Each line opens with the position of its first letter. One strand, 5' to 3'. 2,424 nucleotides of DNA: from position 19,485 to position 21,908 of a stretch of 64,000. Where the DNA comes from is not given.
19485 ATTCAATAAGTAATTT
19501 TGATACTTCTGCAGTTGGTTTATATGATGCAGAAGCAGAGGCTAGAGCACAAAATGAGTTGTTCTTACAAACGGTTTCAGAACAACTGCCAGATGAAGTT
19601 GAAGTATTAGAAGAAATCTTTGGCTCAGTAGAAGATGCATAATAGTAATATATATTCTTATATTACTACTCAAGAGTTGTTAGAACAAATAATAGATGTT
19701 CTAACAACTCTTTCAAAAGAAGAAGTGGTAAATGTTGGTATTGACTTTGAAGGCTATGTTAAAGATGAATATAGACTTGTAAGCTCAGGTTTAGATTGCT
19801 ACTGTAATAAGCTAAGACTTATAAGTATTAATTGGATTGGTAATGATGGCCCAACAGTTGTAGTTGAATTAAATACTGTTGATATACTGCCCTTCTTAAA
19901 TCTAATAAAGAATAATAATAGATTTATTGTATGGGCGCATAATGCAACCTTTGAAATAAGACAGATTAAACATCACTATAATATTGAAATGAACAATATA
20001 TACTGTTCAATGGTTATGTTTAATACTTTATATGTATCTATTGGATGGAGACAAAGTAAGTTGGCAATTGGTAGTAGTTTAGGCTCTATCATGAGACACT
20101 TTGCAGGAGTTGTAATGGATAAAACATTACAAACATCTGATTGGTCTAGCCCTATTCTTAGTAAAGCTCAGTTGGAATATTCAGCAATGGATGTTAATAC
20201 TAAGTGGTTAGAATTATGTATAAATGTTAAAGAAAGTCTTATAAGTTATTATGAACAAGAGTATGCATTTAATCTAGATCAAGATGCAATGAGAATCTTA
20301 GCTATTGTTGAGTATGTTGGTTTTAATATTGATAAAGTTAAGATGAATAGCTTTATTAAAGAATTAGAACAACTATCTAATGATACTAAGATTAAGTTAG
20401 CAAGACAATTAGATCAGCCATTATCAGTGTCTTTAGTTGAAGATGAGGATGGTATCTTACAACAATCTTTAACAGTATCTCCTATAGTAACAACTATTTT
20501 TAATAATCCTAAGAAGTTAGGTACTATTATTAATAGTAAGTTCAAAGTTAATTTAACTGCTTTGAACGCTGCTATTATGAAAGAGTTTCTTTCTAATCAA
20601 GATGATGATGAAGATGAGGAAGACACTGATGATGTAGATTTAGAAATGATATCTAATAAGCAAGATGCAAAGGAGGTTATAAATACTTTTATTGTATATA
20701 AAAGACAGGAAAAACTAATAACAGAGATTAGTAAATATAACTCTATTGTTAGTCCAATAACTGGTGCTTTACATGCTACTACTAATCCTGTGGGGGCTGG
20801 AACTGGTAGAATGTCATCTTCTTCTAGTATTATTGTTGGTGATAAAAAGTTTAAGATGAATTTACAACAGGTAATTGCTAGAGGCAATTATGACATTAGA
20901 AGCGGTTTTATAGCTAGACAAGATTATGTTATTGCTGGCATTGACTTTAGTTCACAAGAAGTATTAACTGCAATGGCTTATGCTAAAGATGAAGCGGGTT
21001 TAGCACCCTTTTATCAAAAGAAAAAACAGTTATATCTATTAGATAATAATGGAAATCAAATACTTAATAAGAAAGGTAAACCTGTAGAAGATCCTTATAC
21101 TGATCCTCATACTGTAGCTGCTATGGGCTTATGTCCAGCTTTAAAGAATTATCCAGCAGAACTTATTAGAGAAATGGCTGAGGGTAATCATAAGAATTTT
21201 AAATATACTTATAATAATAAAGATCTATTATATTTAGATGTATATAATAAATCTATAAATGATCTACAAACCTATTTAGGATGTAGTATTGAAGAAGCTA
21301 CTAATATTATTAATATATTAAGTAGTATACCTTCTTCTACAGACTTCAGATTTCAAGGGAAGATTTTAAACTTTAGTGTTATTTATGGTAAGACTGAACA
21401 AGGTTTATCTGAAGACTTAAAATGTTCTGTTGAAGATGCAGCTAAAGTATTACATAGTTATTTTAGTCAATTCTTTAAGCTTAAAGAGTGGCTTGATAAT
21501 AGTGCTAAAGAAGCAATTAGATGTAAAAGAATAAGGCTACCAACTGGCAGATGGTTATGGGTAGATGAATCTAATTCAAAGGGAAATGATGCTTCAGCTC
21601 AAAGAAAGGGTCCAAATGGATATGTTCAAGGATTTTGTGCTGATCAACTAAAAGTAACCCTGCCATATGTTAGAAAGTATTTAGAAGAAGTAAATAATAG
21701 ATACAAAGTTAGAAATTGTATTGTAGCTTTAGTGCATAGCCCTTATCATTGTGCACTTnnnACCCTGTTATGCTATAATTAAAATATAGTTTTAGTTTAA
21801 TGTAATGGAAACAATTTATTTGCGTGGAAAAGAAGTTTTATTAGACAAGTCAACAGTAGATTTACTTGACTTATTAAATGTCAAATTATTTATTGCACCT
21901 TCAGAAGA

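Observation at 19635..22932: DNA polymerase (family A) gene split exactly within motif C by a ~1.03-kb putative group I intron encoding an HNH-AP2 homing endonuclease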

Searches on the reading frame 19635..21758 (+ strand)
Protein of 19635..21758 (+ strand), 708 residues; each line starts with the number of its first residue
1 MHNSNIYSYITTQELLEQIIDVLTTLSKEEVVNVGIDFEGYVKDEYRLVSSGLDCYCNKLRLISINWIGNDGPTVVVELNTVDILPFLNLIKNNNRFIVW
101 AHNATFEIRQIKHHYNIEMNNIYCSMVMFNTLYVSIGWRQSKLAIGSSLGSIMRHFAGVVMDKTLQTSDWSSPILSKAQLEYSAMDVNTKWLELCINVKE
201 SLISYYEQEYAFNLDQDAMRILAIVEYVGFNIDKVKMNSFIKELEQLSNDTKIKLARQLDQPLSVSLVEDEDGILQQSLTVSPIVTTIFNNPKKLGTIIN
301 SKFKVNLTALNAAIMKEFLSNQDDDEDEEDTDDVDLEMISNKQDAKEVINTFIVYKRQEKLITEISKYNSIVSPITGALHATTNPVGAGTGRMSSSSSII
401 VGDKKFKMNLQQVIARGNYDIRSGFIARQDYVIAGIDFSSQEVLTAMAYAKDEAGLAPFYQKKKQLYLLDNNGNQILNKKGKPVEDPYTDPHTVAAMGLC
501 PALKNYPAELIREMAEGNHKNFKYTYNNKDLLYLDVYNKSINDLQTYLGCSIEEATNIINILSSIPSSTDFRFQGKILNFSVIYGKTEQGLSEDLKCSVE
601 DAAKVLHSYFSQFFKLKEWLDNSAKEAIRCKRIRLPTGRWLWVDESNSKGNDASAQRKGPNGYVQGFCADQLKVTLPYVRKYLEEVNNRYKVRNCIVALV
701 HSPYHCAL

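Call 5: search_protein_families(library=pfam, proteins=[window:19635-21758:+], max_evalue=0.01)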
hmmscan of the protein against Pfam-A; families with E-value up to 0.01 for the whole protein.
window:19635-21758:+ (708 aa): 2 families
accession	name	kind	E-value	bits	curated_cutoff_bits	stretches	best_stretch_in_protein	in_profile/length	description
PF00476.26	DNA_pol_A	-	3.3e-30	105.7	34.3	2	569-691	204-328/381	DNA polymerase family A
PF01612.26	DNA_pol_A_exo1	-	1.4e-15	57.9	23.6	1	9-188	3-159/173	3'-5' exonuclease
